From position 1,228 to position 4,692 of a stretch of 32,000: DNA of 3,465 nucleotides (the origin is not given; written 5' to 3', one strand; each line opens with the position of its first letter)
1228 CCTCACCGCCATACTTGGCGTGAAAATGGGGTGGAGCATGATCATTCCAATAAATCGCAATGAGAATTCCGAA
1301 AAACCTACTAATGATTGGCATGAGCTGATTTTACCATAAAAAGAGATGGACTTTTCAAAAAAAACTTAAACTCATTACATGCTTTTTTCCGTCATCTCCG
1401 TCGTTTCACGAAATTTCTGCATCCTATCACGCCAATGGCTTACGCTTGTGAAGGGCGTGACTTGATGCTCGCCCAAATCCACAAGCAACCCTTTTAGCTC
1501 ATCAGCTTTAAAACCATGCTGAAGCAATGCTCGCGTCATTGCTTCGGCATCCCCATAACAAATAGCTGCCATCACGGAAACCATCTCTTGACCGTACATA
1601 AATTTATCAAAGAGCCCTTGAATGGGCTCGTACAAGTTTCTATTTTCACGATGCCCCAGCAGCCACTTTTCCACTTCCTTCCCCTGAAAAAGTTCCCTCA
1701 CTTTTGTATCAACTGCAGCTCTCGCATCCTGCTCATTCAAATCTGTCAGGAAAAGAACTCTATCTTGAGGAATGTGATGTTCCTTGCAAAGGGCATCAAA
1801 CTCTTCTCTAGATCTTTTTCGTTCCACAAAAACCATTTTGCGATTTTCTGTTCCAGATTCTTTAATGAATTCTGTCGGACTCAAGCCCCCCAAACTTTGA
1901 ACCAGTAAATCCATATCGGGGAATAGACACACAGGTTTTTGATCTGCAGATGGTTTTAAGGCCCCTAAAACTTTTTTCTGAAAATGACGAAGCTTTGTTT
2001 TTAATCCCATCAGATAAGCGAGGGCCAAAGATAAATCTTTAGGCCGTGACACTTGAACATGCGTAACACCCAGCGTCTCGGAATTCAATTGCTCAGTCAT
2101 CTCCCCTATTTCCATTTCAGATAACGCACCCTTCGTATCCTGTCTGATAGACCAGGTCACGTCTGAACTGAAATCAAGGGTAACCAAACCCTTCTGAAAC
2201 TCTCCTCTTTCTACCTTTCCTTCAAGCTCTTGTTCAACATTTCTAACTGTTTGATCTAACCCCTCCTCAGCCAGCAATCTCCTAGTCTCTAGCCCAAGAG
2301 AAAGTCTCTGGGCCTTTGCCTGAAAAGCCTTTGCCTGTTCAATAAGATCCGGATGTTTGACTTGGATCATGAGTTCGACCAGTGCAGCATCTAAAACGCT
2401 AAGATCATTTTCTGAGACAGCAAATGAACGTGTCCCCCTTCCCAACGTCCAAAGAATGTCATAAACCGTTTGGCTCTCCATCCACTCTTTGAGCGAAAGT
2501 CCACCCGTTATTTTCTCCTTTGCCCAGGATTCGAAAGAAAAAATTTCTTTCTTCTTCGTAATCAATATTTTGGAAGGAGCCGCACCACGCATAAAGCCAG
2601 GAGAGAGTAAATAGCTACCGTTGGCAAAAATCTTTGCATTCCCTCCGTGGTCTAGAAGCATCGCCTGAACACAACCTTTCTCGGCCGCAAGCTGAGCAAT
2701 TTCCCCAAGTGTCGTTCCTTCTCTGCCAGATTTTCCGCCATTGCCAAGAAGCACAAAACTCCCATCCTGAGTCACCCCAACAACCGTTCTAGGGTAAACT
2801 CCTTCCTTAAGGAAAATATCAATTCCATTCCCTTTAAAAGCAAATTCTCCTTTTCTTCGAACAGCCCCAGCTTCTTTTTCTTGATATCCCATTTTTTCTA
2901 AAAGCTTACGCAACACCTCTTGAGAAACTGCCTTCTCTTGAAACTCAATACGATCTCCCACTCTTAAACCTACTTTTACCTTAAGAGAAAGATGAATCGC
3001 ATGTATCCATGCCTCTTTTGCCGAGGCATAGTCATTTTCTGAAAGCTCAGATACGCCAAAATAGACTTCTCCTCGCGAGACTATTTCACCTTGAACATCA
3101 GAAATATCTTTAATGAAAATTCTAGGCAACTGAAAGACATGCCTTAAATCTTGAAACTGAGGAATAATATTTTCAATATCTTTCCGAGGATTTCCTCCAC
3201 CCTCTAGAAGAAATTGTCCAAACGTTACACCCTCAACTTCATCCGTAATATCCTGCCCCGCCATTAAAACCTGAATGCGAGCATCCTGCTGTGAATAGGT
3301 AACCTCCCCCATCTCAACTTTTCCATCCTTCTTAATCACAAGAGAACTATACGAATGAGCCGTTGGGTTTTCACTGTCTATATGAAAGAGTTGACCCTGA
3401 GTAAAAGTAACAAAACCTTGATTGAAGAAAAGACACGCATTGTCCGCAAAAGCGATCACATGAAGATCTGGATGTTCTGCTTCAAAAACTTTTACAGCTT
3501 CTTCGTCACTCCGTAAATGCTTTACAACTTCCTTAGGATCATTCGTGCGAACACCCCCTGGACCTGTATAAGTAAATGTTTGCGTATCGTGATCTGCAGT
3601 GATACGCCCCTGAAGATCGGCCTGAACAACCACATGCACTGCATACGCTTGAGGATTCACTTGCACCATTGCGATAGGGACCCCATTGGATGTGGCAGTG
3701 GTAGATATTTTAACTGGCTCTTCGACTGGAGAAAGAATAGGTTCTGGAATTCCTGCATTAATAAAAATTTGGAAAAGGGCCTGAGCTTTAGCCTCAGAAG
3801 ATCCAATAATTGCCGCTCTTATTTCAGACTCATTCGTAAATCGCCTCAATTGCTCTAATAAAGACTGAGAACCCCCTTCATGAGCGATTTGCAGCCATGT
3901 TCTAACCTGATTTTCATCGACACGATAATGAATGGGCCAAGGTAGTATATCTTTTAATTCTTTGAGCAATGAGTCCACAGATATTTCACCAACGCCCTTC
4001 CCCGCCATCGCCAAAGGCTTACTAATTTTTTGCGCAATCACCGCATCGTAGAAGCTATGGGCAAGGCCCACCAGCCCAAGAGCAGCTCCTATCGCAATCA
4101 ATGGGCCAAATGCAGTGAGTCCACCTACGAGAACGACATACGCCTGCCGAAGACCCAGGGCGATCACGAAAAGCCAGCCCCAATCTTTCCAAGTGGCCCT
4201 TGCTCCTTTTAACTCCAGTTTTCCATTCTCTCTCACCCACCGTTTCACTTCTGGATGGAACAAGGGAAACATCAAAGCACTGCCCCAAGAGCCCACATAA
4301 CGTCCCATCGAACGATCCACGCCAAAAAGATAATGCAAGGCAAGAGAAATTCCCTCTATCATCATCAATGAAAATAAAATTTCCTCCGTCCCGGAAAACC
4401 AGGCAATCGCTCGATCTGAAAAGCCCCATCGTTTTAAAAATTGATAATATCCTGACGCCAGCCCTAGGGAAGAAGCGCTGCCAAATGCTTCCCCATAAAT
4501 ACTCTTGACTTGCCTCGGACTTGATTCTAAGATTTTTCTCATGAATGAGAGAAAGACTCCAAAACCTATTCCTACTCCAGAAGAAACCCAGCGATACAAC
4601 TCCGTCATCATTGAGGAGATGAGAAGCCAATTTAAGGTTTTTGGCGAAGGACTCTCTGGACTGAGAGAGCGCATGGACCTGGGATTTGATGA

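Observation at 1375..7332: Second, rearranged copy of the cassette with different C-terminal enzyme modules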

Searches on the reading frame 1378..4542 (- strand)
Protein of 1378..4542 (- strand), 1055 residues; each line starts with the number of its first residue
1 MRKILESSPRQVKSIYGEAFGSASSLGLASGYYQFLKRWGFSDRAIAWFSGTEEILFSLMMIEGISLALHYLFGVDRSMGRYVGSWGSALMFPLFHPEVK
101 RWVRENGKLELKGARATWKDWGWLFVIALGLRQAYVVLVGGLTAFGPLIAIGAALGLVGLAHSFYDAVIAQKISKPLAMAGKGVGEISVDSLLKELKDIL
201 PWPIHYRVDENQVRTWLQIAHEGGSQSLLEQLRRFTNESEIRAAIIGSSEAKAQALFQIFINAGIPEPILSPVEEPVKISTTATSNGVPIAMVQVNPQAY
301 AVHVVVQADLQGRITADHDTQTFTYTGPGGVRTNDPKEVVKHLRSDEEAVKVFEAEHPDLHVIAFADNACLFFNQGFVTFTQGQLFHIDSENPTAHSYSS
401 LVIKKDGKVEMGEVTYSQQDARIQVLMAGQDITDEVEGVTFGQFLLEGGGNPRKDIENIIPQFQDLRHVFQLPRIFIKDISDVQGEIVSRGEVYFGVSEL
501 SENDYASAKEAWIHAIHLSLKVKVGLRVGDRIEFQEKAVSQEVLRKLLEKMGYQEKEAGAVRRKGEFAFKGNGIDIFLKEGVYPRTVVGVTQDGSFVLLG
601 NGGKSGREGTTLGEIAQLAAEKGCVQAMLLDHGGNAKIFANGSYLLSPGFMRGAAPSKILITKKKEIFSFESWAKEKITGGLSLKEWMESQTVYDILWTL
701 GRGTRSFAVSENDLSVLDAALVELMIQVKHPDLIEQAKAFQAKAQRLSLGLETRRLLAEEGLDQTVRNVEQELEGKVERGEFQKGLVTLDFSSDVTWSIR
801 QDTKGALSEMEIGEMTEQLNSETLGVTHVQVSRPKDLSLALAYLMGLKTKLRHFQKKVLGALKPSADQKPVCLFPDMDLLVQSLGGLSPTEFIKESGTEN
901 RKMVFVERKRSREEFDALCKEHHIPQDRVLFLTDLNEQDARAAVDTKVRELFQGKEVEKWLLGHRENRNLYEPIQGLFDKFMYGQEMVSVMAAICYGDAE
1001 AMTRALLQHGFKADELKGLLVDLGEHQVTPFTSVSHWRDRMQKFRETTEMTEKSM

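Call 40: search_protein_representatives(protein=window:1378-4497:-)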
Query: 1040 residues. Proteins with E-value up to 0.001 (for the whole library): 249; up to 1e-10: 80; up to 1e-30: 9. The best 150 are listed.
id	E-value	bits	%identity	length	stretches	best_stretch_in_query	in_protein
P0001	0.0e+00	2344.9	100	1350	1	1-1040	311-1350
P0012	1.2e-92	328.0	45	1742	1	266-648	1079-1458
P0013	8.4e-89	315.3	44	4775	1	275-647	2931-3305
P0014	8.3e-86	305.4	45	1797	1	273-652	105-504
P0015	5.1e-80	286.2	41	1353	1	273-700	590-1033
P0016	9.8e-77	275.3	43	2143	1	278-649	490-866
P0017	2.8e-65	237.4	48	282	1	396-651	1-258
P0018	4.4e-38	147.4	36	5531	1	274-625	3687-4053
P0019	2.7e-33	131.6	47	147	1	433-575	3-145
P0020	7.2e-30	120.2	29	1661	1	283-634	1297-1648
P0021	5.8e-28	113.9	30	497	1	313-624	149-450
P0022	1.8e-27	112.2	28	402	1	276-651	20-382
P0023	2.5e-26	108.5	31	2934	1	347-634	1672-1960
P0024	4.0e-26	107.8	35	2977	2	274-458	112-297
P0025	8.6e-25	103.4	31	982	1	276-624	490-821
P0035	6.1e-22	94.0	30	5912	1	334-651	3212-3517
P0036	4.7e-21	91.0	30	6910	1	643-1032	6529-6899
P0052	4.8e-16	74.4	27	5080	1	321-630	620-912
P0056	4.4e-15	71.3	28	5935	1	352-629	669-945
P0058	4.9e-15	71.1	30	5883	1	320-634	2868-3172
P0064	6.8e-14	67.3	28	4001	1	274-636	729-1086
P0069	2.3e-13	65.6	27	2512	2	276-458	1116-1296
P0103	9.3e-10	53.6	27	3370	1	297-650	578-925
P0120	3.6e-08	48.4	29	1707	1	358-631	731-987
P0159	4.2e-06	41.5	26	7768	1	333-623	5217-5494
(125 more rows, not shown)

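Call 55: search_solved_structures(query=window:1378-4497:-, max_evalue=1)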
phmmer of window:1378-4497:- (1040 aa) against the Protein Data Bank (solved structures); distinct sequences matched with E-value up to 1: 10.
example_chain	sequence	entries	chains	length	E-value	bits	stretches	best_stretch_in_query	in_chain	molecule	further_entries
6pku_A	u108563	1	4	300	0.00034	21.9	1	568-630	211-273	N-acetylglucosamine-1-phosphodiester alpha-N-acetylglucosaminidase (NAGPA)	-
6pky_A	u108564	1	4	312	0.00038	21.7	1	569-630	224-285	N-acetylglucosamine-1-phosphodiester alpha-N-acetylglucosaminidase (NAGPA)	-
5h3k_A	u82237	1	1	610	0.00075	20.8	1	556-632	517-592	Slr0280 protein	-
6u11_A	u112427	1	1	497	0.0079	17.4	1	566-630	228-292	EGF-like domain-containing protein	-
6z6s_DDD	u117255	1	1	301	0.016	16.4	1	120-194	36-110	Adenylyltransferase and sulfurtransferase uba4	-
6yuc_D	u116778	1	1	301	0.016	16.4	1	120-194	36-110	Adenylyltransferase and sulfurtransferase uba4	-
6yub_B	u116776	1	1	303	0.016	16.3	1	120-194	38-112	Adenylyltransferase and sulfurtransferase uba4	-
6pki_A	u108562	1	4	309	0.024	15.8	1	567-633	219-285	N-acetylglucosamine-1-phosphodiester alpha-N-acetylglucosaminidase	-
6pkg_A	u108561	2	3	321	0.027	15.6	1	567-633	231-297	N-acetylglucosamine-1-phosphodiester alpha-N-acetylglucosaminidase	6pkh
6yub_A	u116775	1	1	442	0.03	15.5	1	120-194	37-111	Adenylyltransferase and sulfurtransferase uba4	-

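Call 69: list_cluster_members(proteins=[P0035, P0036, P0056, P0159, P0103, P0069, P0058, P0052, P0064, P0120])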
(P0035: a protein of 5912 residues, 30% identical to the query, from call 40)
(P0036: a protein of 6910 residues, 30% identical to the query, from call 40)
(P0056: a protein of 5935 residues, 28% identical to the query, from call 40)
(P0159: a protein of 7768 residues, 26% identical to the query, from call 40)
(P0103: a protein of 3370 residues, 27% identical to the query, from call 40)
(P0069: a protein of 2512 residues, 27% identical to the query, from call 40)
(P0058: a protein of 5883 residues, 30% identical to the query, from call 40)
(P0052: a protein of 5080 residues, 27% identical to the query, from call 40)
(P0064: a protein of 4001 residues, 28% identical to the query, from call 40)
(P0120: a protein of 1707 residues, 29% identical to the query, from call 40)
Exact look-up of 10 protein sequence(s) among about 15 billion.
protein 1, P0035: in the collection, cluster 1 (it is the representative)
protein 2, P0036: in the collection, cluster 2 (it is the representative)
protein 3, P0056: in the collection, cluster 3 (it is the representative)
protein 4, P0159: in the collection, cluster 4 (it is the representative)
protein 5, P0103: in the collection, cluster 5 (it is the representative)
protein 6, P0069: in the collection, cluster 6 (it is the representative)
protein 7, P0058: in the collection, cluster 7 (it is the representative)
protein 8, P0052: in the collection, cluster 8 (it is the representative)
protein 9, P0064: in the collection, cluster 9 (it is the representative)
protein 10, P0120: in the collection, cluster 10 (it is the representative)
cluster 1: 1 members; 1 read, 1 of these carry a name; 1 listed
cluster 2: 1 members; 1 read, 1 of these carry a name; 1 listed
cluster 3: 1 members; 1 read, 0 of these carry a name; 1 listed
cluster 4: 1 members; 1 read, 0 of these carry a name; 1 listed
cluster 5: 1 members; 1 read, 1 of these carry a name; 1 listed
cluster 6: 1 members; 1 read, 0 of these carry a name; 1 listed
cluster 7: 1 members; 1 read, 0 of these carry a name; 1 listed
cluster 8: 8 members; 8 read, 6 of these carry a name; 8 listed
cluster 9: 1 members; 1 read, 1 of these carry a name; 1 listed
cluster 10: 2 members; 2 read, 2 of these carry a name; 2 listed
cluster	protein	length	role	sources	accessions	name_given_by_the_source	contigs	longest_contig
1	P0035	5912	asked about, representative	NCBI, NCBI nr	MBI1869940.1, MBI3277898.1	MAG: phosphodiester glycosidase family protein, partial [Chlamydiae bacterium] | phosphodiester glycosidase family protein [Chlamydiota bacterium]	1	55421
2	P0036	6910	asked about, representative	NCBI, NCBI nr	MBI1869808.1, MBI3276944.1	MAG: SDR family NAD(P)-dependent oxidoreductase [Chlamydiae bacterium] | SDR family NAD(P)-dependent oxidoreductase [Chlamydiota bacterium]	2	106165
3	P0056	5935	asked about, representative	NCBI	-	-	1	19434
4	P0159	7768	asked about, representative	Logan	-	-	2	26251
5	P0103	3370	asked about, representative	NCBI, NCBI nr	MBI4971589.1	MAG: protein kinase [Candidatus Omnitrophica bacterium] | protein kinase [Candidatus Omnitrophota bacterium]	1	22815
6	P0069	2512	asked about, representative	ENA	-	-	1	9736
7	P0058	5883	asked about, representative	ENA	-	-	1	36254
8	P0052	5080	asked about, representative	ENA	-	-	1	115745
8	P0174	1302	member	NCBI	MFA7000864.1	MAG: (d)CMP kinase, partial [Candidatus Omnitrophota bacterium]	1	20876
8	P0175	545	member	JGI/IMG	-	hypothetical protein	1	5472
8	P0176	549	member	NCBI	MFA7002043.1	MAG: hypothetical protein WC352_07855, partial [Candidatus Omnitrophota bacterium]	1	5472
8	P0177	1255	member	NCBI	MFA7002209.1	MAG: class I SAM-dependent methyltransferase, partial [Candidatus Omnitrophota bacterium]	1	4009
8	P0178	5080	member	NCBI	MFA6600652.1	MAG: (d)CMP kinase [Candidatus Omnitrophota bacterium]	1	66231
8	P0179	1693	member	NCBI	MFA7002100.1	MAG: GDSL-type esterase/lipase family protein, partial [Candidatus Omnitrophota bacterium]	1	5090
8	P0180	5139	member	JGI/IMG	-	-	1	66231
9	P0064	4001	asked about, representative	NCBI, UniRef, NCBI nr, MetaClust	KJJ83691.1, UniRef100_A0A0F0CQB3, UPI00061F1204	membrane protein containing GCN5-related N-acetyltransferase domain protein [Candidatus ... | Membrane protein containing GCN5-related N-acetyltransferase domain protein n=1 ... | status=active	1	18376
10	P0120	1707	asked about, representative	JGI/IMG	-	ADP-ribose pyrophosphatase YjhB (NUDIX family)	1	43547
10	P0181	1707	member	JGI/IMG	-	ADP-ribose pyrophosphatase YjhB (NUDIX family)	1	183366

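Call 104: search_protein_families(library=ncbifam, proteins=[window:1378-4542:-], max_evalue=0.1)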
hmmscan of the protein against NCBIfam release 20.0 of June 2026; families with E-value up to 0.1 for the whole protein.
window:1378-4542:- (1055 aa): 1 family
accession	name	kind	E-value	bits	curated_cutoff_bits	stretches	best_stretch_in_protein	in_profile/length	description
NF003996.0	PRK05472.2-5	equivalog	0.022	14.6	138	1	229-265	128-164/209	redox-sensing transcriptional repressor Rex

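Call 109: search_protein_families(library=pfam, proteins=[P0166], max_evalue=0.001)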
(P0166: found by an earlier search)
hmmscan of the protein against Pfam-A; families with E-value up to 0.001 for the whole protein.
P0166 (3146 aa): 2 families
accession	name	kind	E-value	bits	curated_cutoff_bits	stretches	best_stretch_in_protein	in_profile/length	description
PF18884.5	TSP3_bac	-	8.1e-25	86.8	25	3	1060-1080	1-20/22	Bacterial TSP3 repeat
PF21300.2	LbR_Ice_bind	-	8e-07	29.5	30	1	871-943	6-79/97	Grass antifreeze beta roll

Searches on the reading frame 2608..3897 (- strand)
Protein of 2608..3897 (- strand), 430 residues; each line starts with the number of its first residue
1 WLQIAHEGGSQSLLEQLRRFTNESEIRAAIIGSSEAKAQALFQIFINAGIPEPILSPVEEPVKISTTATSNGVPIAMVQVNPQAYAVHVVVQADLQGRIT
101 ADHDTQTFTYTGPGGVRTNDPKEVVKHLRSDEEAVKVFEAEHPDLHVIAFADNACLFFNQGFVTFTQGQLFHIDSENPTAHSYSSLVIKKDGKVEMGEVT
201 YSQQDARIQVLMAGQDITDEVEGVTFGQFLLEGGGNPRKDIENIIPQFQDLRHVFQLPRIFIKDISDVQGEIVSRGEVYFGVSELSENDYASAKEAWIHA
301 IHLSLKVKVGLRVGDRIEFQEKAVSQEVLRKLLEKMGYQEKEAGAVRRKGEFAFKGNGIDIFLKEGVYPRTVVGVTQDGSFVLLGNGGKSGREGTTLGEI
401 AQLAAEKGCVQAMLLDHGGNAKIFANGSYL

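Call 42: search_protein_families(library=pfam, proteins=[window:2608-3897:-], max_evalue=5)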
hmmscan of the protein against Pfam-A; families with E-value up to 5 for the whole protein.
window:2608-3897:- (430 aa): 3 families
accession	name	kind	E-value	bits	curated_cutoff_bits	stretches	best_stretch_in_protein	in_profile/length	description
PF09992.14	NAGPA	-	6.7e-13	49.6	25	1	360-427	87-148/169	Phosphodiester glycosidase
PF14814.11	UB2H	-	0.00017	22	27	1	320-364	3-45/85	Bifunctional transglycosylase second domain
PF17757.6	UvrB_inter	-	0.0013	19.2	22.9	1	322-364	7-47/91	UvrB interaction domain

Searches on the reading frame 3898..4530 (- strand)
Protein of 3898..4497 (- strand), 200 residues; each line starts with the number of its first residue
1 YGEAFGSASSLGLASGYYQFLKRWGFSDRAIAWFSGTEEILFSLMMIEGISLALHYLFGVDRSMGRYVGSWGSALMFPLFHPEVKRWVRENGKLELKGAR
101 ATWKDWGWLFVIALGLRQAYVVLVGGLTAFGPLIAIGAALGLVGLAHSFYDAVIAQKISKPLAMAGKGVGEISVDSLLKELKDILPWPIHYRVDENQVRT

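Call 42: search_protein_families(library=pfam, proteins=[window:3898-4497:-], max_evalue=5)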
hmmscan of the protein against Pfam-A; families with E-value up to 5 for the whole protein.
window:3898-4497:- (200 aa): 0 families

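Call 82: search_solved_structures(query=A4, max_evalue=10)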
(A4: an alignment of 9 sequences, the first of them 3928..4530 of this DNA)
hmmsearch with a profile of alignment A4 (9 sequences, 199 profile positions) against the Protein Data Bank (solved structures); distinct sequences matched with E-value up to 10: 0.

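Call 85: predict_structure(alignment_id=A4)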
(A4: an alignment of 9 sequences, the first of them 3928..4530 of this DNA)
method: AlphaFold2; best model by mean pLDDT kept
length: 201 residues; sequences in the alignment: 9
mean_pLDDT: 64.2   pTM: 0.38
mean pLDDT of the five models: 64.2, 64.0, 58.8, 57.6, 53.5
residues with pLDDT >= 90: 10; 70-90: 59; 50-70: 84; < 50: 48
segments of 3 or more residues with pLDDT < 50: 1-25, 166-182, 196-201
pLDDT, mean of each block of 10 residues (from residue 1): 43 40 54 79 68 82 92 88 78 64 67 66 70 65 64 63 51 39 60 55 39
secondary structure, 60 per line:
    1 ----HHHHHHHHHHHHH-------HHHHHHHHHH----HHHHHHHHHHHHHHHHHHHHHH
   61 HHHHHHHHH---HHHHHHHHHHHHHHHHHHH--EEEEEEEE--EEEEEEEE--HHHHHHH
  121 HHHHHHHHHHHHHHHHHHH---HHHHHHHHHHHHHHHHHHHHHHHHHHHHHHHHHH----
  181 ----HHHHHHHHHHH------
elements in order: H5-17 H25-34 H39-69 H73-91 E94-101 E104-111 H114-139 H143-176 H185-195

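Call 87: fold_search(model_id=the predicted structure, library=pdb)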
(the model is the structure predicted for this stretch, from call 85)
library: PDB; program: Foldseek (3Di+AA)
matches with E <= 10: 204; with E <= 0.001: 0
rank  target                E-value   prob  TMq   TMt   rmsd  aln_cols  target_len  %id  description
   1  8xqe_Q                1.2e+00  0.06  0.15  0.12  22.7       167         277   13  Cryo-EM structure of human dimeric APJR-Gi complex with apelin-13. (released 2025-01-22)
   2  8qz4_B                1.3e+00  0.23  0.27  0.22  16.2       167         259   15  Crystal structure of human two pore domain potassium ion channel TREK-2 (K2P10.1) in complex with an activatory nanobo (released 2024-05-29)
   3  6cq6_A                1.3e+00  0.18  0.27  0.21  18.6       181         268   17  K2P2.1(TREK-1) apo structure (released 2018-03-28)
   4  9ep0                  1.5e+00  0.44  0.35  0.23   5.8       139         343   15  Dolichyl phosphate mannose synthase in complex with donor (GDP-Man) and traces of acceptor (Dol55P) and product (Dol55P- (released 2025-10-01)
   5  8de9_B                1.5e+00  0.14  0.23  0.18  16.5       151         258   19  Cryo-EM structure of the zebrafish two pore domain K+ channel TREK1 (K2P2.1) in DDM/POPE mixed micelles (released 2023-03-08)
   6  9kkp                  1.5e+00  0.06  0.15  0.17  19.6       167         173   15  Crystal structure of Horse spleen L-ferritin mutant (E53F/E56F/E57F/R59F/E60F/E63F) with Nile Red (released 2025-03-05)
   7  8efq_R                1.7e+00  0.04  0.13  0.10  19.3       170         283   10  DAMGO-bound mu-opioid receptor-Gi complex (released 2022-11-09)
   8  4bw5_B                1.8e+00  0.16  0.24  0.19  16.1       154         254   15  Crystal structure of human two pore domain potassium ion channel TREK2 (K2P10.1) (released 2013-07-31)
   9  7viu                  1.8e+00  0.06  0.15  0.17  19.1       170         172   15  Crystal structure of Au(200EQ)-apo-R168C/L169C-rHLFr (released 2022-06-08)
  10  5gu2                  1.9e+00  0.06  0.15  0.17  19.4       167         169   14  Crystal structure of Au(M).CL-apo-E45C/R52C-rHLFr (released 2017-03-29)
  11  9krs                  1.9e+00  0.05  0.16  0.17  19.5       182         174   15  Crystal structure of Horse spleen L-ferritin mutant (Fr-E53F/E56F/E57F/R59A/E60F/E63F) (released 2025-03-05)
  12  8ef5_R                1.9e+00  0.04  0.13  0.10  19.5       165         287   12  Fentanyl-bound mu-opioid receptor-Gi complex (released 2022-11-09)
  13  8de8_A                2.0e+00  0.15  0.27  0.20  17.4       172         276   17  Cryo-EM structure of the zebrafish two pore domain K+ channel TREK1 (K2P2.1) in DDM/POPA mixed micelles (released 2023-03-08)
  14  7tb3_A                2.0e+00  0.05  0.18  0.16  21.1       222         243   12  cryo-EM structure of MBP-KIX-apoferritin (released 2022-03-16)
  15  8uec_A                2.1e+00  0.14  0.26  0.21  19.0       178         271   15  Structure of TREK-1CG*:CAT335a (released 2024-06-26)
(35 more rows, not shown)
